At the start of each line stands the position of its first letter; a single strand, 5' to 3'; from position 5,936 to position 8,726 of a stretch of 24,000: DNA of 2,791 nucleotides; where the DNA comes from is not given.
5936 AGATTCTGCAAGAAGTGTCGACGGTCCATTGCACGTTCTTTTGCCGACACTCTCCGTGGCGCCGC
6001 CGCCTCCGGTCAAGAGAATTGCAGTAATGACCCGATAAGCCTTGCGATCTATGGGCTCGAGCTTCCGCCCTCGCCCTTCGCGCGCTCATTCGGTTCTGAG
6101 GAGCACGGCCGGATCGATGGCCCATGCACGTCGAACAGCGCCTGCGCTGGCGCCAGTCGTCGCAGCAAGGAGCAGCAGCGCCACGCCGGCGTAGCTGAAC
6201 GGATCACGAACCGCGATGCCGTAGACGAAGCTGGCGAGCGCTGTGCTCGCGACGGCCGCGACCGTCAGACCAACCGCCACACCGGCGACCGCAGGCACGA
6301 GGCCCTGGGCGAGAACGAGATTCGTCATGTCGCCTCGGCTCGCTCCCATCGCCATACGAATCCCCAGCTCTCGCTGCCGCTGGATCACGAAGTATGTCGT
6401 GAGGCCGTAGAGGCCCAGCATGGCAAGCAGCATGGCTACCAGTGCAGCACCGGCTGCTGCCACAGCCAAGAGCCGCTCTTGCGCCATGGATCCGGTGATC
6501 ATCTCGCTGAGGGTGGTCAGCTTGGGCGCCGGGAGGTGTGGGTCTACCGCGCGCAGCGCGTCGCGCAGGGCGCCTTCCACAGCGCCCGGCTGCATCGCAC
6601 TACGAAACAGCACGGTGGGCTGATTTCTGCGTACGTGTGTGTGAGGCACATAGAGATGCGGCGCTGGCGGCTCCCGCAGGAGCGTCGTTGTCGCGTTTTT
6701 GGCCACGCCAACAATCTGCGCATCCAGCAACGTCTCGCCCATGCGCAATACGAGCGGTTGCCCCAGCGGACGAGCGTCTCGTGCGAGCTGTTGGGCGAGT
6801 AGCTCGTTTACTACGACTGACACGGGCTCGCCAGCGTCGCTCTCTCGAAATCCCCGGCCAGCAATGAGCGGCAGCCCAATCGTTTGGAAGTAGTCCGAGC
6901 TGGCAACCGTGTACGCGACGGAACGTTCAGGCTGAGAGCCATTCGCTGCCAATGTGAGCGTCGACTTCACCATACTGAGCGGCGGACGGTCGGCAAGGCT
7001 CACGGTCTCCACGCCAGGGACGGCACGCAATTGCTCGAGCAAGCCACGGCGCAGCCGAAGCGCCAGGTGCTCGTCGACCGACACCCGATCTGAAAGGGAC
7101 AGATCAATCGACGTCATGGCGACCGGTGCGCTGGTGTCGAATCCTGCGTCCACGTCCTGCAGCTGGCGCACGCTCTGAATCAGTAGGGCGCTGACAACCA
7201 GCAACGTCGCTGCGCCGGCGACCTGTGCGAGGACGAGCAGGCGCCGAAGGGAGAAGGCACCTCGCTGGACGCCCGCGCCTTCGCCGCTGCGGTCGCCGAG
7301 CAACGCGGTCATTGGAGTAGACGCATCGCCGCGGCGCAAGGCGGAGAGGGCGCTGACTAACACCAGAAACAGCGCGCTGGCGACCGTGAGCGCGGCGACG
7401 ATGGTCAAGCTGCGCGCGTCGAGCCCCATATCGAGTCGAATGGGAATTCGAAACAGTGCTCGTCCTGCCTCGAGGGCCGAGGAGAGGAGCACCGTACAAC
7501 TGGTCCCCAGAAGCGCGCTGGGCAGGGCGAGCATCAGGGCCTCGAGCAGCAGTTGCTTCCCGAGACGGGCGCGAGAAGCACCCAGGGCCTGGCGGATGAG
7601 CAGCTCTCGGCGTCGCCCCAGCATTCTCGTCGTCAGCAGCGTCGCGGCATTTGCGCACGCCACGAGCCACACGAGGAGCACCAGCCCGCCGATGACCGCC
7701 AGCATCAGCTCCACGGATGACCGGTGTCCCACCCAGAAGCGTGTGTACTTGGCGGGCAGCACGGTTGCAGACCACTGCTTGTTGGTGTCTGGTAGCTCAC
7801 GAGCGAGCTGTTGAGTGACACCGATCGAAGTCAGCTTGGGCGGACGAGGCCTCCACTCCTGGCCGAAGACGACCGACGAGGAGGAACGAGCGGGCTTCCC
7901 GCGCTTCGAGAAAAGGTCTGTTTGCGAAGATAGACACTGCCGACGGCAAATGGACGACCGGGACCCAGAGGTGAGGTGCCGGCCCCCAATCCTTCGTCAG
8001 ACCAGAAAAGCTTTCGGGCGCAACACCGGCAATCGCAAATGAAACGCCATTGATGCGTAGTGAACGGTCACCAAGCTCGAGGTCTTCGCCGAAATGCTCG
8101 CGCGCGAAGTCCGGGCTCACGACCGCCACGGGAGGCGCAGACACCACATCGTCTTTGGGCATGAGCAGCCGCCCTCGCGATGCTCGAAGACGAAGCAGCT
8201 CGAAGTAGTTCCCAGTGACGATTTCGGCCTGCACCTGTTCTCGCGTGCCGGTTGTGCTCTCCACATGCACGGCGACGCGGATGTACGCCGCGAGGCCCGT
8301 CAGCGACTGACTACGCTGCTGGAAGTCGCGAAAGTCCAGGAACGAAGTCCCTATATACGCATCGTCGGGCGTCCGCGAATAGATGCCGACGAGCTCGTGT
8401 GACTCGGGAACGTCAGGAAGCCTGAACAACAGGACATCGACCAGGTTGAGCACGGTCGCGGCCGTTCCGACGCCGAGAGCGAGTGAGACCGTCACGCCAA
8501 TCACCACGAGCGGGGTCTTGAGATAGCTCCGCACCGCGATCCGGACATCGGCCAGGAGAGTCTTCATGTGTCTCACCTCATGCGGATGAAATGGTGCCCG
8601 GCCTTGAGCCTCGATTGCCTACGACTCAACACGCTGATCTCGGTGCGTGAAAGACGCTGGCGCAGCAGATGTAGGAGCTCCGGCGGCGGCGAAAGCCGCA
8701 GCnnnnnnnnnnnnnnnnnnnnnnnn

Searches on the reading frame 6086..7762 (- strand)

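Call 23: search_protein_families(library=pfam, proteins=[window:6086-7762:-], max_evalue=0.00001)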
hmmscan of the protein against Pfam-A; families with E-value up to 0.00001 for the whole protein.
window:6086-7762:- (558 aa): 2 families
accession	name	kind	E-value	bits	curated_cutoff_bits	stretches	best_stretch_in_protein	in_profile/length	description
PF02687.27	FtsX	-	1.6e-23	83.5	25.5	2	439-547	3-116/120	FtsX-like permease C-terminal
PF12704.14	MacB_PCD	-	5.3e-11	43.6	27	1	239-401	56-206/207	MacB-like periplasmic core domain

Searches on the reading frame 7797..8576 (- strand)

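Call 23: search_protein_families(library=pfam, proteins=[window:7797-8576:-], max_evalue=0.00001)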
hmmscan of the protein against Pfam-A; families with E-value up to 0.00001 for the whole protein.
window:7797-8576:- (259 aa): 1 family
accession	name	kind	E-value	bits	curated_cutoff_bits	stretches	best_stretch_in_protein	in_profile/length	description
PF12704.14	MacB_PCD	-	2.7e-17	64.2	27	1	30-250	6-204/207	MacB-like periplasmic core domain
